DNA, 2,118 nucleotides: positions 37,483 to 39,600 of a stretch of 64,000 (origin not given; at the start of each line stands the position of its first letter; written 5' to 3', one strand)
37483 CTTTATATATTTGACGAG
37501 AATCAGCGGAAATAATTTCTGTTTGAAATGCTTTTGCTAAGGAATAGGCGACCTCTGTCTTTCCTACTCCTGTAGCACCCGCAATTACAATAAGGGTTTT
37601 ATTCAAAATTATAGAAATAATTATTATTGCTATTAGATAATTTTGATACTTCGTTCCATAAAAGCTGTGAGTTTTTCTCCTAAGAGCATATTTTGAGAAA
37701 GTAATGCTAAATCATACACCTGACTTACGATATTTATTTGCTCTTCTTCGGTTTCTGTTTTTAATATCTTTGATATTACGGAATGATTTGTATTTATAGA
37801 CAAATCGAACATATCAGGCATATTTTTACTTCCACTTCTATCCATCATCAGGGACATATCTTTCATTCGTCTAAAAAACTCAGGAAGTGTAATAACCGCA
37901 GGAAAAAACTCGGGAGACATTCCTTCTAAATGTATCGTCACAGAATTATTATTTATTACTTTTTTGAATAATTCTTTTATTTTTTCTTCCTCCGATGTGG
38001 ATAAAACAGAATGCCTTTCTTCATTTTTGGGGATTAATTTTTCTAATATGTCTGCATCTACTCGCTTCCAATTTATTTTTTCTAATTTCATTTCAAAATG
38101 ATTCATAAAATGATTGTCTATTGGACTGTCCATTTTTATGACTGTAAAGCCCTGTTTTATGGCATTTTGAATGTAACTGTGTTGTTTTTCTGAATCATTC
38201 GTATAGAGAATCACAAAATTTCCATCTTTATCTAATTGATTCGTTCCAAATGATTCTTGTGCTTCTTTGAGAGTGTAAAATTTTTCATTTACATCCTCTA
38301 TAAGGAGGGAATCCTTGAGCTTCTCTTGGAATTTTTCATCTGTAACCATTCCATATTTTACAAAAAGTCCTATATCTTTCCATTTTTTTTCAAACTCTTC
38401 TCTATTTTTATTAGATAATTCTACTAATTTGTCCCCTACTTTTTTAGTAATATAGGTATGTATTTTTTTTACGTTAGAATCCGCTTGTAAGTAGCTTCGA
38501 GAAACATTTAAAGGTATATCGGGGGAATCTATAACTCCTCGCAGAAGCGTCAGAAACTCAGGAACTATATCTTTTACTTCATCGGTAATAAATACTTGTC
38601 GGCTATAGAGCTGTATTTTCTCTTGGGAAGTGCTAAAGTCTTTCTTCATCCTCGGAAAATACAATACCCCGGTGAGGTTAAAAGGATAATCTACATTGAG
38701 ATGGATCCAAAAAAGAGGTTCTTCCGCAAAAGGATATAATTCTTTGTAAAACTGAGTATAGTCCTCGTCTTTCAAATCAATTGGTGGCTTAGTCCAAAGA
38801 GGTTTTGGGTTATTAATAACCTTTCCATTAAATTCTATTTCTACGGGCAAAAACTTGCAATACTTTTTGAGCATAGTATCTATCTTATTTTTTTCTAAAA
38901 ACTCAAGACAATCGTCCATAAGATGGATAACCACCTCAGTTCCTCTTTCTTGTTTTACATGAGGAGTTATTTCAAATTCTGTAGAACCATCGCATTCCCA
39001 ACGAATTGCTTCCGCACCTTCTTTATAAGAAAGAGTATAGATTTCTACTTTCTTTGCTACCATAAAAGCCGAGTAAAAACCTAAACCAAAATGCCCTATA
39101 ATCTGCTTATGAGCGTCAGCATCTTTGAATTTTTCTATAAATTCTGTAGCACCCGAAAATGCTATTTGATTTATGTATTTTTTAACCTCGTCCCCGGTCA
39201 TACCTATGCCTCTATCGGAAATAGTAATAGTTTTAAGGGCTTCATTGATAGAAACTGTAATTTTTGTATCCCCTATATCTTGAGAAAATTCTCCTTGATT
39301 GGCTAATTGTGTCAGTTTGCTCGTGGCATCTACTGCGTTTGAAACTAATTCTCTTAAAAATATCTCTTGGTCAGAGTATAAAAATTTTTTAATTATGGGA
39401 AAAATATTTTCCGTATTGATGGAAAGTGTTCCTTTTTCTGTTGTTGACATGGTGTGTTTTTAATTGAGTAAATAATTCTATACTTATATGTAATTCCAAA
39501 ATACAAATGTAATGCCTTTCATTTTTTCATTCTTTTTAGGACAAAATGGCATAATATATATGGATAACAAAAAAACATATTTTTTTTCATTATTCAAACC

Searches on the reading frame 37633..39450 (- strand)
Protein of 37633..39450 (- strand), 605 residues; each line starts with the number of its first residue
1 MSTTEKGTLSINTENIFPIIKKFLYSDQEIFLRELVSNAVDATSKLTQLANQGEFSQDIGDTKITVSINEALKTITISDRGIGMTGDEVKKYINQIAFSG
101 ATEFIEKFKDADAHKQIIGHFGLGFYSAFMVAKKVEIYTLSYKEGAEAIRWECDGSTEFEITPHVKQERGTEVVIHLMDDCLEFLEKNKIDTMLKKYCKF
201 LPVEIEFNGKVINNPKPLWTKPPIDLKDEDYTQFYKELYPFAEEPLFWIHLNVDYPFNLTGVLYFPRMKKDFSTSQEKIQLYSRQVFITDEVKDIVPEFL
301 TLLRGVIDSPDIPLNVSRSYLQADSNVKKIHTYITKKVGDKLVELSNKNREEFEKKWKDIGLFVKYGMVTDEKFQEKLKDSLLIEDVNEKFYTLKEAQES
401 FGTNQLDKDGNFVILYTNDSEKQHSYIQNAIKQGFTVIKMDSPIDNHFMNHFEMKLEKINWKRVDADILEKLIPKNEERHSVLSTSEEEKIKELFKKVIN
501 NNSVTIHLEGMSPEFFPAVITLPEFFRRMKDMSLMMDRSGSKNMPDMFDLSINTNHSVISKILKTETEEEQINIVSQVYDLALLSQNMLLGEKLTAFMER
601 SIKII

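Call 51: list_cluster_members(proteins=[window:37633-39450:-, window:33194-34585:-, window:44514-45575:+, window:48766-49995:-])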
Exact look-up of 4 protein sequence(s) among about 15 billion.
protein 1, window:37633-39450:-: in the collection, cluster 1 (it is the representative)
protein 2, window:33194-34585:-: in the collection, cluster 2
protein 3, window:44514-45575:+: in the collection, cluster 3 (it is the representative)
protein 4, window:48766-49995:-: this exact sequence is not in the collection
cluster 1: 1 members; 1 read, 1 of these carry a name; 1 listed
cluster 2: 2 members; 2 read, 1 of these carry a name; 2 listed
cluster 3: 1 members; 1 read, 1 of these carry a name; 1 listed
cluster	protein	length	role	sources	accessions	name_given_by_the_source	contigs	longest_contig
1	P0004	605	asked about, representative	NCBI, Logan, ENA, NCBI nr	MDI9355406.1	MAG: molecular chaperone HtpG [Chitinophagaceae bacterium] | molecular chaperone HtpG [Chitinophagaceae bacterium]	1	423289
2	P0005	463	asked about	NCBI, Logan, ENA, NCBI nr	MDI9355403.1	MAG: inorganic phosphate transporter [Chitinophagaceae bacterium] | inorganic phosphate transporter [Chitinophagaceae bacterium]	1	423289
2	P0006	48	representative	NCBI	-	-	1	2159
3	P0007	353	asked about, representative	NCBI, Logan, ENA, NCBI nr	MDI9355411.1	MAG: class II fructose-bisphosphate aldolase [Chitinophagaceae bacterium] | class II fructose-bisphosphate aldolase [Chitinophagaceae bacterium]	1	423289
